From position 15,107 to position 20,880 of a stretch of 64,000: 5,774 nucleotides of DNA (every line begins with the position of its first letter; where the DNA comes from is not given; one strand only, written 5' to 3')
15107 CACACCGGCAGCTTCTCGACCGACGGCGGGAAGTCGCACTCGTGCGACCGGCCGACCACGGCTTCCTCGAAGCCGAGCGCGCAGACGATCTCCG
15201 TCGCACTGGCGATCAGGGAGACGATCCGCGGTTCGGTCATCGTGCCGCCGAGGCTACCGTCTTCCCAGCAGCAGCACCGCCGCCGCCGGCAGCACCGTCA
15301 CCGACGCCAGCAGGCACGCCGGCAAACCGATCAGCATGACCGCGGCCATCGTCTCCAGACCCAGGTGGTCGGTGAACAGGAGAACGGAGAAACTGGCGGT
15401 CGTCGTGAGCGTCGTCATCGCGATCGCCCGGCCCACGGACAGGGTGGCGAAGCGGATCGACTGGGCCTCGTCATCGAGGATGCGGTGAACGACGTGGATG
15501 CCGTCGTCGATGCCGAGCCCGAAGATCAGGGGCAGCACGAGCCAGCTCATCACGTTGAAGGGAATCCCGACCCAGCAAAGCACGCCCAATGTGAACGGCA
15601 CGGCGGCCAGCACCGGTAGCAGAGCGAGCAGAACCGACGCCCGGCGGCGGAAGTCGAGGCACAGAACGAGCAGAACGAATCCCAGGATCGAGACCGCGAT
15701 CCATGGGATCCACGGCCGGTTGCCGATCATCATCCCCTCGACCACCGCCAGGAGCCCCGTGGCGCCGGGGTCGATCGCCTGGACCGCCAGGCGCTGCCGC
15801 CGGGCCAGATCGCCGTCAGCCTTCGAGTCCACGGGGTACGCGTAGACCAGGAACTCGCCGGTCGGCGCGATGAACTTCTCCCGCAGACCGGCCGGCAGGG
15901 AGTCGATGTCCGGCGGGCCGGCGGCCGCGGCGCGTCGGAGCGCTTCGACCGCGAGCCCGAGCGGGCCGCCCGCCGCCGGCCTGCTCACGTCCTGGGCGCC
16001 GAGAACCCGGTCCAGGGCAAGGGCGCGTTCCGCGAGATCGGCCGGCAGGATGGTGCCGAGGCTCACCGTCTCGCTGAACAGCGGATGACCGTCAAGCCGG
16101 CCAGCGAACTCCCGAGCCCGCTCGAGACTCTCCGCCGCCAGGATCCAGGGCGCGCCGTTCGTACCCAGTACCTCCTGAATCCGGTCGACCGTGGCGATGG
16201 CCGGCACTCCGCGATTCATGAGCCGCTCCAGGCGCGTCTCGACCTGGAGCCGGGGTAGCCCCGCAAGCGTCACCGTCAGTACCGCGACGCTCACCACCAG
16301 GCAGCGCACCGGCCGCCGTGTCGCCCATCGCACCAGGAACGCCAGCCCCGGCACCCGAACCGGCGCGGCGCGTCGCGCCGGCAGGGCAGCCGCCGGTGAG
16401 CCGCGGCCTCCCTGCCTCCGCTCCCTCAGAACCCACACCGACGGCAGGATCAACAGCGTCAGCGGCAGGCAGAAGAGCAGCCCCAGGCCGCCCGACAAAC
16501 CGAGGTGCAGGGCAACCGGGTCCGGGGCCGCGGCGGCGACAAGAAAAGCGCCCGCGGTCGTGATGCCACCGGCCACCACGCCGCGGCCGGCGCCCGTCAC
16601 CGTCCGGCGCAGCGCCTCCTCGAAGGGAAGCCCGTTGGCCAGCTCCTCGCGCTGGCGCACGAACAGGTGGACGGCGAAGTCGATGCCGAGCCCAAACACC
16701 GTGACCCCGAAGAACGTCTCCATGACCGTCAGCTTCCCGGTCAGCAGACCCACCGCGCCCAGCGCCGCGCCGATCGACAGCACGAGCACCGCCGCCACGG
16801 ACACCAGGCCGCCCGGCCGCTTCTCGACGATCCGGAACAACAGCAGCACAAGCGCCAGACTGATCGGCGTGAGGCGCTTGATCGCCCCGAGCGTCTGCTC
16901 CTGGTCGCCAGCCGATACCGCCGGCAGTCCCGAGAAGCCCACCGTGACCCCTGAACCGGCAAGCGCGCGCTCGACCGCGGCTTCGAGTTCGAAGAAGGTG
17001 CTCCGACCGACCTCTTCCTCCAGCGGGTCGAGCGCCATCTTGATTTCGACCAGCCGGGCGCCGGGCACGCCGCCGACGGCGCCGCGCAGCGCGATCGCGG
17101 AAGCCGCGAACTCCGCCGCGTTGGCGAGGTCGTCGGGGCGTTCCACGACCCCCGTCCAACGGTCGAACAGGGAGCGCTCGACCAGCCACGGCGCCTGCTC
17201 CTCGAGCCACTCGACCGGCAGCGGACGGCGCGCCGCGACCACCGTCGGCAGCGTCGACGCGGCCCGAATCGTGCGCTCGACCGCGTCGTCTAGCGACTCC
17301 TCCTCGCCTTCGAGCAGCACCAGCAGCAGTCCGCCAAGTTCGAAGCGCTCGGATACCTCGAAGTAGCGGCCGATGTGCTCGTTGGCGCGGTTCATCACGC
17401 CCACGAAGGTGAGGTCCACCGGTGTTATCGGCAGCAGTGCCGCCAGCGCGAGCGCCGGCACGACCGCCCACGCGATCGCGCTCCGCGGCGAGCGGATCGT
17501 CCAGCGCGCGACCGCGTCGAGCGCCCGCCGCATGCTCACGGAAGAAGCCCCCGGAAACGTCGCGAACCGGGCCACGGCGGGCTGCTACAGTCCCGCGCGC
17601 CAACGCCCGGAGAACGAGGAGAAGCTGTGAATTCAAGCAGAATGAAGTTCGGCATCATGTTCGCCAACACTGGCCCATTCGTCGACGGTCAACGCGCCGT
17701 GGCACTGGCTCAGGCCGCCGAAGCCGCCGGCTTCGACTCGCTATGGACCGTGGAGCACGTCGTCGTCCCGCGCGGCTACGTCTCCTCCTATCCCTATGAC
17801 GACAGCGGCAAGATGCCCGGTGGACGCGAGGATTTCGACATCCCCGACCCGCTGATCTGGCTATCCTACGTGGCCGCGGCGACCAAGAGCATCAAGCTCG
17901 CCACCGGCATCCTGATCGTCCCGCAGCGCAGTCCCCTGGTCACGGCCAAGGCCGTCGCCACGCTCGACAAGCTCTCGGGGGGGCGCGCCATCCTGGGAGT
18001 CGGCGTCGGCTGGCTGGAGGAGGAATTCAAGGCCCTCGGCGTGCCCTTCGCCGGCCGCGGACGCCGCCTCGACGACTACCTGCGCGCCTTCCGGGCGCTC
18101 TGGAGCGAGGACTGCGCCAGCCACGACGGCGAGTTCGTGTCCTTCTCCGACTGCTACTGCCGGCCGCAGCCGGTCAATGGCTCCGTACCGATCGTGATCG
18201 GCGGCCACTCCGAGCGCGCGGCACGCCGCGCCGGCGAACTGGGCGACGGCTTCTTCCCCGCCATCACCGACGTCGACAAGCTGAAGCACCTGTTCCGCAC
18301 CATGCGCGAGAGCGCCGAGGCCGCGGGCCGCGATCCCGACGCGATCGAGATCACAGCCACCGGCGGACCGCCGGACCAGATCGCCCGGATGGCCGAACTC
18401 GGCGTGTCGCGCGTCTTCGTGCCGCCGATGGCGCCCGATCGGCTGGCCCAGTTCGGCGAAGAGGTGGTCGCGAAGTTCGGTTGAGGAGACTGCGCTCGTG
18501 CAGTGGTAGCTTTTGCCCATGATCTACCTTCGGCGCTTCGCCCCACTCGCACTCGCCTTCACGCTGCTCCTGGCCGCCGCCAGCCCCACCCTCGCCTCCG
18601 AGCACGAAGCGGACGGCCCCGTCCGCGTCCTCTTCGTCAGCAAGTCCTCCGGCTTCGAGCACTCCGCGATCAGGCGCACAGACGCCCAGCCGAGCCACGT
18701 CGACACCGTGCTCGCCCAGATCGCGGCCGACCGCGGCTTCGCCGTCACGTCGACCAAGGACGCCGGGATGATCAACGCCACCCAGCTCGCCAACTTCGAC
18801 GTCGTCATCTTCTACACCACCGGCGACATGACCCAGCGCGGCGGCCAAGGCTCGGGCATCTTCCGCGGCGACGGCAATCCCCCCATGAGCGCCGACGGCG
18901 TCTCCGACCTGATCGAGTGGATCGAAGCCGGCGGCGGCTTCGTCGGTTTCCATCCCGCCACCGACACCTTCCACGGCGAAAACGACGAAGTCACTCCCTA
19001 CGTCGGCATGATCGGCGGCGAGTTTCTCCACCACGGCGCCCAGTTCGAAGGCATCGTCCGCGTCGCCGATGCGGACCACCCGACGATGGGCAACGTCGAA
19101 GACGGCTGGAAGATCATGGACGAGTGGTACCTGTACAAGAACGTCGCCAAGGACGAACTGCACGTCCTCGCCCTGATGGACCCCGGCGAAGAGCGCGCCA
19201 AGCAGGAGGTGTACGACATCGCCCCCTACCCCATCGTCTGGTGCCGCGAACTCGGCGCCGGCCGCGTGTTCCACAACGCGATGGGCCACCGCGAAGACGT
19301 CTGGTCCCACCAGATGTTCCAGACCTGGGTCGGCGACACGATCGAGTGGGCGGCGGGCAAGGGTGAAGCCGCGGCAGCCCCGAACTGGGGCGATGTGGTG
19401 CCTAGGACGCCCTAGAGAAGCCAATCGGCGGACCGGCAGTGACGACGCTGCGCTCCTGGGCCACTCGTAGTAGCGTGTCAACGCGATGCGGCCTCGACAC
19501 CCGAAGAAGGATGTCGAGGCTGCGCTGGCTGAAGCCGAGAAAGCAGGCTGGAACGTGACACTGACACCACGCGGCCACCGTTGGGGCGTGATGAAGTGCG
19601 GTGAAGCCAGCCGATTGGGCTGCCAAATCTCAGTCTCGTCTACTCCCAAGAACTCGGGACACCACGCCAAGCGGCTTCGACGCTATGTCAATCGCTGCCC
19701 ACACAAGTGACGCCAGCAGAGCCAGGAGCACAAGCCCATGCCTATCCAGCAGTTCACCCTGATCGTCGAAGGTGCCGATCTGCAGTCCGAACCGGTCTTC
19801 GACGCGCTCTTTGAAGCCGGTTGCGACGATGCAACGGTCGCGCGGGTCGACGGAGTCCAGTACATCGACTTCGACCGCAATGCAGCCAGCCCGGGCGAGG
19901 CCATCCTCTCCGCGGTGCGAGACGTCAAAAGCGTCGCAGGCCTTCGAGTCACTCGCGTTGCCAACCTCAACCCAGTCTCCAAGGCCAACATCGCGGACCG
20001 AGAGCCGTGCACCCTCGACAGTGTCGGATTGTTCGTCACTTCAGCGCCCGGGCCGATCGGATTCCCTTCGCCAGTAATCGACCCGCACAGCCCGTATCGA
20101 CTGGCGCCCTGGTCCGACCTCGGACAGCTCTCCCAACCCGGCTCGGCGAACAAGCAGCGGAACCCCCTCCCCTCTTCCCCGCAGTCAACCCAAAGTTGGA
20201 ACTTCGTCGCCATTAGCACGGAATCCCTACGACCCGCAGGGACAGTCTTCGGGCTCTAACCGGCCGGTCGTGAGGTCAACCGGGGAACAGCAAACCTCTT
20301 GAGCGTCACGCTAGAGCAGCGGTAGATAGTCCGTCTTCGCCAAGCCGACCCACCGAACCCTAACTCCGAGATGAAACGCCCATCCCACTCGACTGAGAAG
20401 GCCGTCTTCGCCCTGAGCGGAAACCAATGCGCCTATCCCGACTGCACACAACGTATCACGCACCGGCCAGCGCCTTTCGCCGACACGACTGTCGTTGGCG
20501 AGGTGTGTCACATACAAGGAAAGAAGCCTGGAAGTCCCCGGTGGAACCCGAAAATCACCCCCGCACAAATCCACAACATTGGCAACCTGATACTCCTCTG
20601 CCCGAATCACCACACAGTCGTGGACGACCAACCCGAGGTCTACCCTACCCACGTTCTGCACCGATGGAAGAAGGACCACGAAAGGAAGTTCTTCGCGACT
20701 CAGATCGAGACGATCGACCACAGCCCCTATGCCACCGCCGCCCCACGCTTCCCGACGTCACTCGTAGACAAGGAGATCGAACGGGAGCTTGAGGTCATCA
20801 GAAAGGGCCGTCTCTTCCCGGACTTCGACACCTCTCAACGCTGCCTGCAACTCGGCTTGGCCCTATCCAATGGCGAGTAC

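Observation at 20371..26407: Candidate undescribed two-gene module: HNH-TPR-(PIN-like) 1361-aa protein translationally coupled to a 652-aa partner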

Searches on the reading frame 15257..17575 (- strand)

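Call 41: search_protein_families(library=pfam, proteins=[window:15257-17575:-], max_evalue=0.01)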
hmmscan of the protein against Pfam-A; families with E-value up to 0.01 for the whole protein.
window:15257-17575:- (773 aa): 3 families
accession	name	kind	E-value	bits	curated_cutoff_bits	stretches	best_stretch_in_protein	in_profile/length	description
PF03176.21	MMPL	-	1.1e-21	77.5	20.5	2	175-389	89-302/333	MMPL family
PF02460.24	Patched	-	7.2e-07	29.5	23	1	647-755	30-143/156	Patched SSD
PF02355.23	SecD_SecF_C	-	0.00011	22.1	20.5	1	629-761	39-178/189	Protein export membrane protein SecD/SecF, C-terminal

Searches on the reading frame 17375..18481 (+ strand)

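Call 41: search_protein_families(library=pfam, proteins=[window:17375-18481:+], max_evalue=0.01)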
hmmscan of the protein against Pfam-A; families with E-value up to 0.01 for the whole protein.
window:17375-18481:+ (369 aa): 1 family
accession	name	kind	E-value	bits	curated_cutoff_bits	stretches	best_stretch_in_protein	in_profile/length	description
PF00296.26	Bac_luciferase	-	1.6e-61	208.9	27.9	1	104-329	21-225/314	Luciferase-like monooxygenase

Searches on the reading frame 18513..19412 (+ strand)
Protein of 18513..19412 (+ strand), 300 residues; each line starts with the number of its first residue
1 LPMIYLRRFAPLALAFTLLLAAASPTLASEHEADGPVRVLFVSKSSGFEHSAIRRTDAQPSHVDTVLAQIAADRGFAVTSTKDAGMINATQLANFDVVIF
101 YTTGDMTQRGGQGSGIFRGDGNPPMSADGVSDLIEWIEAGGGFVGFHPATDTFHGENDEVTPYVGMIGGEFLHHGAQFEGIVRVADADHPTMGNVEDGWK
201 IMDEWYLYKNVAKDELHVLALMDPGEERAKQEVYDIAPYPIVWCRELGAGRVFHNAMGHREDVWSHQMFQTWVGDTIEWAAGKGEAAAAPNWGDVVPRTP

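Call 89: search_protein_families(library=pfam, proteins=[window:18513-19412:+], max_evalue=0.01)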
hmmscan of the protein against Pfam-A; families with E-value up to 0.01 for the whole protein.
window:18513-19412:+ (300 aa): 1 family
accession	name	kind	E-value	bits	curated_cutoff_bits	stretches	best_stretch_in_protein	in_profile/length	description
PF06283.17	ThuA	-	2.5e-38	132.9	33.4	1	38-280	1-209/209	Trehalose utilisation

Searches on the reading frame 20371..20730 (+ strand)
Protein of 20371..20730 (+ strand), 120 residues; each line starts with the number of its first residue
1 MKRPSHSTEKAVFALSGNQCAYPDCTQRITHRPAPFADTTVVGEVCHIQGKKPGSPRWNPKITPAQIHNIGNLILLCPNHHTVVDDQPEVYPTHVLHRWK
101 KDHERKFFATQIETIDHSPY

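Call 17: search_protein_families(library=pfam, proteins=[window:20371-20730:+], max_evalue=10)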
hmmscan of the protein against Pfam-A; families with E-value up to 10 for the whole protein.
window:20371-20730:+ (120 aa): 2 families
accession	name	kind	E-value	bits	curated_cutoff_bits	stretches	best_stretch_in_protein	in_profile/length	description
PF13391.12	HNH_2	-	2.8e-05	24.3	21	1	35-82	9-56/66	HNH endonuclease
PF04734.18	Ceramidase_alk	-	0.25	10.4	32.1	1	55-78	414-437/509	Neutral/alkaline non-lysosomal ceramidase, N-terminal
